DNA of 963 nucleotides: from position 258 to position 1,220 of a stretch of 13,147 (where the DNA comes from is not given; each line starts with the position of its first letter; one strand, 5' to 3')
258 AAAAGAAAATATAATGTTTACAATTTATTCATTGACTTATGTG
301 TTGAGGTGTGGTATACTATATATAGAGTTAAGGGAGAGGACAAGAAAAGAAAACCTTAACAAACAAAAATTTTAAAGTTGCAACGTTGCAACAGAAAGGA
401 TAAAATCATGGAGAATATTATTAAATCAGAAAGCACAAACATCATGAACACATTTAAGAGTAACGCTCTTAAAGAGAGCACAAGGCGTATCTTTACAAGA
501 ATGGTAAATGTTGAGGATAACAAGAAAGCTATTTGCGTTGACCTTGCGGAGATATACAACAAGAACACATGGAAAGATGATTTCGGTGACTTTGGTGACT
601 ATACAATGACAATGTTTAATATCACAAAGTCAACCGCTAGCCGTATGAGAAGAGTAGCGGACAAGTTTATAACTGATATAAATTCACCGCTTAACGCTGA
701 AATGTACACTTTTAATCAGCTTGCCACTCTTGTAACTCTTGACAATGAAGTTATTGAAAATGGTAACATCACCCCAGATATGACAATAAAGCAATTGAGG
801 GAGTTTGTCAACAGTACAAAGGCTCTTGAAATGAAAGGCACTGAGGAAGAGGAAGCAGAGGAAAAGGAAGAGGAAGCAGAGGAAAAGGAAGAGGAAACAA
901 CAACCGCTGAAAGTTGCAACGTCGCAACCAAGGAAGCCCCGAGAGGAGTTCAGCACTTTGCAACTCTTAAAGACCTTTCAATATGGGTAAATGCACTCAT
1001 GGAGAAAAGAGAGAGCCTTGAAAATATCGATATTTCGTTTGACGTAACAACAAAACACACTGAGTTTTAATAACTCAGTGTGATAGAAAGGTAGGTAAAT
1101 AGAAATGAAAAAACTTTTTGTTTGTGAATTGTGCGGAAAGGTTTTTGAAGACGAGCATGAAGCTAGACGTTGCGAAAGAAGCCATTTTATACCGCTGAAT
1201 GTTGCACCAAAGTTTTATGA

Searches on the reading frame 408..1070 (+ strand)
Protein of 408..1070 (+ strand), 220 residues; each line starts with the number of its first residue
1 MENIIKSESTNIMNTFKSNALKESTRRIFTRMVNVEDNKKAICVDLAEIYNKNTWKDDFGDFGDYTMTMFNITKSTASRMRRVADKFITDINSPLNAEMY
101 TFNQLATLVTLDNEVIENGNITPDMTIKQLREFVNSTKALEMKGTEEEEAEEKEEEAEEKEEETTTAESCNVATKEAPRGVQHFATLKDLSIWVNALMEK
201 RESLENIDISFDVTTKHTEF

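Call 10: search_protein_families(library=pfam, proteins=[window:408-1070:+], max_evalue=0.01)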
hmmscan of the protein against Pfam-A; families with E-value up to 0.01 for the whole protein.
window:408-1070:+ (220 aa): 1 family
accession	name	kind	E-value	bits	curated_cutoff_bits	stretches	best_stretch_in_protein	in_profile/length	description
PF10169.15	LLPH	-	0.0044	18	25.7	0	3-64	38-101/127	LLP homolog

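Call 11: search_protein_families(library=phrogs, proteins=[window:408-1070:+], max_evalue=0.01)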
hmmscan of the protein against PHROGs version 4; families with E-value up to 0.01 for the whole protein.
window:408-1070:+ (220 aa): 4 families
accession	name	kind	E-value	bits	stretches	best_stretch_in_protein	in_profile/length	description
phrog_15077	-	unknown function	1.3e-14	55.6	1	31-175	21-165/546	-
phrog_15609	-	unknown function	0.00013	22.4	1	42-172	34-162/316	-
phrog_11916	-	unknown function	0.0012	20.2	1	59-141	11-97/107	-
phrog_4571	-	unknown function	0.0056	17.5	1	57-177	45-164/289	-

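Call 29: search_solved_structures(query=window:408-1070:+, max_evalue=10)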
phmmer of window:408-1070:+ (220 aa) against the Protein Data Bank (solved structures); distinct sequences matched with E-value up to 10: 2.
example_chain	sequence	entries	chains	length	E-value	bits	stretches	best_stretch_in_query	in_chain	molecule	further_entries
6khy_A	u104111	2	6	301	1.3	12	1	11-73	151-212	Probable AP endonuclease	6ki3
7pfo_K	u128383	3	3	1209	2.6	11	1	105-166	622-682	Protein timeless homolog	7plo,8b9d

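Call 30: search_protein_families(library=ncbifam, proteins=[window:408-1070:+], max_evalue=1)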
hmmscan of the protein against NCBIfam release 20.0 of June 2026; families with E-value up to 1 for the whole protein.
window:408-1070:+ (220 aa): 4 families
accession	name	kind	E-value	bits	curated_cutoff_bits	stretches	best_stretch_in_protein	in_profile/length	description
NF041244.1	IglI_fam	subfamily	0.0075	16.2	100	1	125-188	137-203/290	type VI secretion system protein IglI family protein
TIGR00316.1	cdhC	equivalog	0.0082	15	355.95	1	125-178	379-433/460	CO dehydrogenase/CO-methylating acetyl-CoA synthase complex subunit beta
NF003098.0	PRK04019.1-5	equivalog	0.034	13.3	331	1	115-167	281-328/336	50S ribosomal protein L10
NF003379.0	PRK04456.1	domain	0.066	11.8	372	1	125-197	382-455/464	acetyl-CoA decarbonylase/synthase complex subunit beta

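Call 31: find_homologous_proteins(query=window:408-1070:+, max_evalue=0.001)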
Query window:408-1070:+ (220 aa): 195 proteins with E <= 0.001 among 1991 candidates; the best 120 are listed.
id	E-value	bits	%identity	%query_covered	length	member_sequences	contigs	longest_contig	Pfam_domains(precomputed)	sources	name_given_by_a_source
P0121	4.1e-135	466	100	100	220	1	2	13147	-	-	-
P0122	1.9e-125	434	95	100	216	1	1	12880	-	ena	-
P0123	3.3e-125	433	95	100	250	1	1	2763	-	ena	-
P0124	5.6e-125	432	92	100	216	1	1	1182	-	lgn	-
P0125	9.7e-125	432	91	100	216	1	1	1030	-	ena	-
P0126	2.0e-124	431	92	100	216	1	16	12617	-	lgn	-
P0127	2.3e-124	430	95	100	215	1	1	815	-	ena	-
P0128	2.8e-124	430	91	100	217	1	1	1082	-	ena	-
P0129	7.0e-124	429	91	100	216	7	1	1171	-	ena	-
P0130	1.1e-123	428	93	100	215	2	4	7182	-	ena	-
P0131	1.9e-123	427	91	100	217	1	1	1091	-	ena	-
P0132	2.0e-123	427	91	100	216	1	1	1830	-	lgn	-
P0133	2.2e-123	427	92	100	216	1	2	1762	-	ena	-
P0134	2.2e-123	427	92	100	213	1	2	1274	-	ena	-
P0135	3.4e-123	427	91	100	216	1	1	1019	-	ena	-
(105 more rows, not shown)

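Call 75: search_protein_representatives(protein=window:408-1070:+)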
Query: 220 residues. Proteins with E-value up to 0.001 (for the whole library): 193; up to 1e-10: 5; up to 1e-30: 2. The best 150 are listed.
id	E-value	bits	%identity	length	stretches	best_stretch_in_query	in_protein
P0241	2.4e-104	363.5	80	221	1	1-220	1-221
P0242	1.5e-40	155.4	45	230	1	1-203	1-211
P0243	8.8e-27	110.4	84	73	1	152-220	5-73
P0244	4.7e-26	108.1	88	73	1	32-89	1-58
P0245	7.3e-12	61.8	35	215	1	16-171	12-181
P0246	8.8e-10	55.0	33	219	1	1-177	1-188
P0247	9.3e-10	54.9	37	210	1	11-172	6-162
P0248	1.3e-09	54.4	33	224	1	17-153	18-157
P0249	2.6e-09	53.5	32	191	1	11-136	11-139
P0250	4.3e-09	52.7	34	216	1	20-169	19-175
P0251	5.1e-09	52.5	32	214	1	14-178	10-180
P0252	6.7e-09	52.1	35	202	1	16-161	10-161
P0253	1.0e-08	51.5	34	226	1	10-177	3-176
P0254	3.6e-08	49.7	29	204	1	10-165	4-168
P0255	4.3e-08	49.5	35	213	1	28-164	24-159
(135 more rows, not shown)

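Call 77: search_protein_families(library=pfam, alignment_id=A5, max_evalue=0.001)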
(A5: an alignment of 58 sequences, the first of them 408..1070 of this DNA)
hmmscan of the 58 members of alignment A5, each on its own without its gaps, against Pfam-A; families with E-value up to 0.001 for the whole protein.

A. member 1, window:408-1070:+ (220 aa): 0 families

B. families by the number of members that match (of 58 scanned): 3 families
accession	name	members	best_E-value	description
PF03118.21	RNA_pol_A_CTD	2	3.2e-21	Bacterial RNA polymerase, alpha chain C terminal domain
PF09643.15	YopX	1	0.00013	YopX protein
PF11300.13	DUF3102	1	0.0002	Protein of unknown function (DUF3102)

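Call 78: search_solved_structures(query=A5, max_evalue=1, show_alignments=2)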
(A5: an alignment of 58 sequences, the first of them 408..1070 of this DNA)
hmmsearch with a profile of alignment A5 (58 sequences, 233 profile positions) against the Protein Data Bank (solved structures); distinct sequences matched with E-value up to 1: 38.
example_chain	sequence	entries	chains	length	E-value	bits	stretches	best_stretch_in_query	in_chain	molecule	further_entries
8a3k_UNK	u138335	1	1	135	3e-06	30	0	24-49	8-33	sc-apCC-4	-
9r1k_A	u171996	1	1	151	0.00042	23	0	24-48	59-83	sc-apCC-4-A7F-1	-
8qad_A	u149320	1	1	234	0.00075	22.2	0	19-48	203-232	sc-apCC-6-LLIA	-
8d43_B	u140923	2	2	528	0.0042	19.7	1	146-198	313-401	Glucosidase 2 subunit beta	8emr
9r1n_A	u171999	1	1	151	0.0059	19.3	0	24-49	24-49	sc-apCC-4-DPH-2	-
9r1m_A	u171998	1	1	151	0.006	19.2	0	24-49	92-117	sc-apCC-4-LMF-1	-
9r1j_A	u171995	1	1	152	0.014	18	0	24-49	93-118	sc-apCC-4-NR-1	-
9b62_G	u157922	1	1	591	0.014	18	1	151-172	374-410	Ran GTPase-activating protein 1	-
9r1o_A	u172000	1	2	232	0.018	17.7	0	16-48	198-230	sc-apCC-6-DPH-NR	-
4pn9_A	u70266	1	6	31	0.066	15.8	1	25-49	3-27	CC-Hex2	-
8qai_A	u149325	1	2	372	0.07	15.7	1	139-231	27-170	sc-CC-7-LI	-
6eiz_A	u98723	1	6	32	0.073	15.7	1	25-49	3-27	CC-Hex2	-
7nfh_A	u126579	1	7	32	0.17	14.5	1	25-49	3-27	CC-Type2-(MaId)4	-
7bas_A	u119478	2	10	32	0.17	14.5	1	25-49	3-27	CC-Type2-(TgLaId)4-W19BrPhe. | CC-Type2-(TgLaId)4-W19BrPhe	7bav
7qwa_A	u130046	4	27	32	0.18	14.4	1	25-49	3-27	CC-Type2-(UgUe)4 | CC-Type2-(Ue)4 | CC-Type2-(Ug)4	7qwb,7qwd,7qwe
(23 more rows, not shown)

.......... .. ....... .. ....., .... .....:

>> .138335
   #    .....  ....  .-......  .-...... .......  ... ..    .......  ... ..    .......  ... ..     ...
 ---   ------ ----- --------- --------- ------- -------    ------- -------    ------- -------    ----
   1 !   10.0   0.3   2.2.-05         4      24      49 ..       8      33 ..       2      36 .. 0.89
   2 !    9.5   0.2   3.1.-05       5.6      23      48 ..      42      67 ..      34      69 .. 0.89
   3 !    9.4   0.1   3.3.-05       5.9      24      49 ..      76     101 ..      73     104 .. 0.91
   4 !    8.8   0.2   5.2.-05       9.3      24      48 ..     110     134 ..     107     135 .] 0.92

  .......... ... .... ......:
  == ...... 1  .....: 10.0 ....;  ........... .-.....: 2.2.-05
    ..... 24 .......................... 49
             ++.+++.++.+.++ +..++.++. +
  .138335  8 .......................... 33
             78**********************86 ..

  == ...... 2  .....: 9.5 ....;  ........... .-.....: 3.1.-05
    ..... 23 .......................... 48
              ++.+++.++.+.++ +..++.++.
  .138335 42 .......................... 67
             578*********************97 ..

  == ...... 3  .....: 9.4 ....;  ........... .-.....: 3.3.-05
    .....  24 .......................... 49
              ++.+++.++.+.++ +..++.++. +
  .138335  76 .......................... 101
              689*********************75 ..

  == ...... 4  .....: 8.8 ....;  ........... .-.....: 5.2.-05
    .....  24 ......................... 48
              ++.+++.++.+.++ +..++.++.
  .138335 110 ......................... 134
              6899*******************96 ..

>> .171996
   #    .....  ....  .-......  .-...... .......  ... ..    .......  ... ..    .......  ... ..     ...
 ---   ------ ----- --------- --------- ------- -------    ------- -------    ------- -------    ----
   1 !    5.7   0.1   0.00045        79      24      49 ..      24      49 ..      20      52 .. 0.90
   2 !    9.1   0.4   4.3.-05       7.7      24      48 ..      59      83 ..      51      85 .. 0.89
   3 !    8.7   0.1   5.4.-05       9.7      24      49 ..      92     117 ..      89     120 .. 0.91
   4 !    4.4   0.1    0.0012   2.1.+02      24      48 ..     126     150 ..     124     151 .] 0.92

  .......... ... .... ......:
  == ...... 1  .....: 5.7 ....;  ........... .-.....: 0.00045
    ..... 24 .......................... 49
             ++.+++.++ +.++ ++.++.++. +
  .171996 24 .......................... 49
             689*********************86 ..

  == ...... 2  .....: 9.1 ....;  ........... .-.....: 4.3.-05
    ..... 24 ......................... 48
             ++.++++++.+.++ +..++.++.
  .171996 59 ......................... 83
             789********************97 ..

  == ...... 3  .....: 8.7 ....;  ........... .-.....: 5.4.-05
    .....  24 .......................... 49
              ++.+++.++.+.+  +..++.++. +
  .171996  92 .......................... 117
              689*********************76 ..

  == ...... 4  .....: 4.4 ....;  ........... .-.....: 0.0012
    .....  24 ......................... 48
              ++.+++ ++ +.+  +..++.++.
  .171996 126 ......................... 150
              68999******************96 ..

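Call 87: predict_structure(alignment_id=A5)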
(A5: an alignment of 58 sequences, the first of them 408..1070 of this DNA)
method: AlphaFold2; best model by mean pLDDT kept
length: 220 residues; sequences in the alignment: 58
mean_pLDDT: 81.3   pTM: 0.63
mean pLDDT of the five models: 81.3, 81.1, 80.7, 79.6, 77.5
residues with pLDDT >= 90: 118; 70-90: 42; 50-70: 37; < 50: 23
segments of 3 or more residues with pLDDT < 50: 162-180, 218-220
pLDDT, mean of each block of 10 residues (from residue 1): 65 92 92 80 96 96 95 96 97 96 97 96 98 96 78 56 43 43 73 81 67 55
secondary structure, 60 per line:
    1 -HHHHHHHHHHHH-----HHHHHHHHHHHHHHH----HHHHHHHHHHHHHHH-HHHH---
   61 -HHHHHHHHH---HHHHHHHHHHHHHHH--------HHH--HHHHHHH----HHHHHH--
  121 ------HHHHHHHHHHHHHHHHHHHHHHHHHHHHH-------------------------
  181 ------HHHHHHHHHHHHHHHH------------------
elements in order: H2-13 H19-33 H38-52 H54-57 H62-70 H74-88 H102-108 H113-118 H127-155 H187-202

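Call 90: fold_search(model_id=the predicted structure, library=pdb)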
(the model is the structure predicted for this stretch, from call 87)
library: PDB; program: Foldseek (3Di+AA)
matches with E <= 10: 27; with E <= 0.001: 0
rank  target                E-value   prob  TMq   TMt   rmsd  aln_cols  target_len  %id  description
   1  4umk_D                8.9e-02  0.98  0.34  0.41   7.5       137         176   12  The complex of Spo0J and parS DNA in chromosomal partition system (released 2015-05-13)
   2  4umk_C                2.4e-01  0.98  0.33  0.37   3.7        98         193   16  The complex of Spo0J and parS DNA in chromosomal partition system (released 2015-05-13)
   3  1vz0_C                4.1e-01  0.82  0.32  0.36   4.7       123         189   11  Chromosome segregation protein Spo0J from Thermus thermophilus (released 2004-07-19)
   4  4umk_B                4.6e-01  0.92  0.36  0.42   4.7       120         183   16  The complex of Spo0J and parS DNA in chromosomal partition system (released 2015-05-13)
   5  1vz0_H                6.6e-01  0.66  0.27  0.31   4.4        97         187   14  Chromosome segregation protein Spo0J from Thermus thermophilus (released 2004-07-19)
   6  1vz0_B                1.2e+00  0.41  0.31  0.34   5.2       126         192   13  Chromosome segregation protein Spo0J from Thermus thermophilus (released 2004-07-19)
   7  6t1f_C                1.3e+00  0.63  0.34  0.37   4.6       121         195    9  Crystal structure of the C-terminally truncated chromosome-partitioning protein ParB from Caulobacter crescentus compl (released 2020-10-14)
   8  1vz0_E                1.4e+00  0.41  0.28  0.31   4.7        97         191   15  Chromosome segregation protein Spo0J from Thermus thermophilus (released 2004-07-19)
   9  6t1f_D                1.5e+00  0.75  0.35  0.41   4.4       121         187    8  Crystal structure of the C-terminally truncated chromosome-partitioning protein ParB from Caulobacter crescentus compl (released 2020-10-14)
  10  6t1f_A                1.7e+00  0.57  0.34  0.38   4.6       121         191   10  Crystal structure of the C-terminally truncated chromosome-partitioning protein ParB from Caulobacter crescentus compl (released 2020-10-14)
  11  1vz0_F                1.7e+00  0.41  0.27  0.31   4.3        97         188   14  Chromosome segregation protein Spo0J from Thermus thermophilus (released 2004-07-19)
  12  7bnk_A                1.9e+00  0.54  0.31  0.34   4.2        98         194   12  Crystal structure of ParB from Myxococcus xanthus bound to CDP and Monothiophosphate (released 2021-09-08)
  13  7nfu_B                1.9e+00  0.54  0.37  0.38   4.1       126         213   15  Crystal structure of C-terminally truncated Geobacillus thermoleovorans nucleoid occlusion protein Noc (released 2021-02-17)
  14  6t1f_B                2.3e+00  0.57  0.34  0.38   4.5       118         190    8  Crystal structure of the C-terminally truncated chromosome-partitioning protein ParB from Caulobacter crescentus compl (released 2020-10-14)
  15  7bnk_B                2.3e+00  0.38  0.28  0.32   4.6       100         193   12  Crystal structure of ParB from Myxococcus xanthus bound to CDP and Monothiophosphate (released 2021-09-08)
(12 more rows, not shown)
